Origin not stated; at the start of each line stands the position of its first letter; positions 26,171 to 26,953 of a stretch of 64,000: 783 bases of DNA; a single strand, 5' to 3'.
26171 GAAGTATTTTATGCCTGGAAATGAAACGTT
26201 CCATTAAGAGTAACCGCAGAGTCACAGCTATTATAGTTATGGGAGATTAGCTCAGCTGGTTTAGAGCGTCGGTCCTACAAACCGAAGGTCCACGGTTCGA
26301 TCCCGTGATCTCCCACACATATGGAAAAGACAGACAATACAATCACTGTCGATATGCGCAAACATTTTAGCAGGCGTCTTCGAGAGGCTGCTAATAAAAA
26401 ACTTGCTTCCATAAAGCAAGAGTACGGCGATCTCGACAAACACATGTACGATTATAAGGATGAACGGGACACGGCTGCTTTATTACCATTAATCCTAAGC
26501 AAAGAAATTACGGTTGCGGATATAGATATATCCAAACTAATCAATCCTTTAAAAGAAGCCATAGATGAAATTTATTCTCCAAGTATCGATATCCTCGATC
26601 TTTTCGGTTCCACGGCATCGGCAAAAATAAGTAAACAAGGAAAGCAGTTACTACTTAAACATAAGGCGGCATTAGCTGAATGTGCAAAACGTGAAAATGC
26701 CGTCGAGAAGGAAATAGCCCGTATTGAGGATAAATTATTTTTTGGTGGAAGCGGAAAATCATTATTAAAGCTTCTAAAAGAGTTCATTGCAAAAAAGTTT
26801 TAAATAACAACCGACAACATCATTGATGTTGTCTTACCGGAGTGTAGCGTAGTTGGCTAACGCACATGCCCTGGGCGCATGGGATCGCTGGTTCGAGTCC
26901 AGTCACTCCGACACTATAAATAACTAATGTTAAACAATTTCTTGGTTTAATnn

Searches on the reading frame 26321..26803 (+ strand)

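Call 37: search_protein_families(library=pfam, proteins=[window:26321-26803:+], max_evalue=0.01)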
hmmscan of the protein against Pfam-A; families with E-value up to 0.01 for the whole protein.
window:26321-26803:+ (160 aa): 1 family
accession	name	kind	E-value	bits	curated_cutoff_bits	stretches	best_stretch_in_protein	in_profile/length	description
PF23729.2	Spectrin_Dys-1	-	0.0073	16.7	27.6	0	69-129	29-89/90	Dystrophin-1-like, spectrin repeat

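Call 54: search_protein_families(library=phrogs, proteins=[window:26321-26803:+], max_evalue=0.001)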
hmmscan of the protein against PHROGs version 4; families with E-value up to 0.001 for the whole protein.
window:26321-26803:+ (160 aa): 0 families

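Call 84: search_protein_families(library=padloc, proteins=[window:26321-26803:+], max_evalue=0.001)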
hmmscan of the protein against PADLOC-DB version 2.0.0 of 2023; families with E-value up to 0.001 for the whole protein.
window:26321-26803:+ (160 aa): 0 families
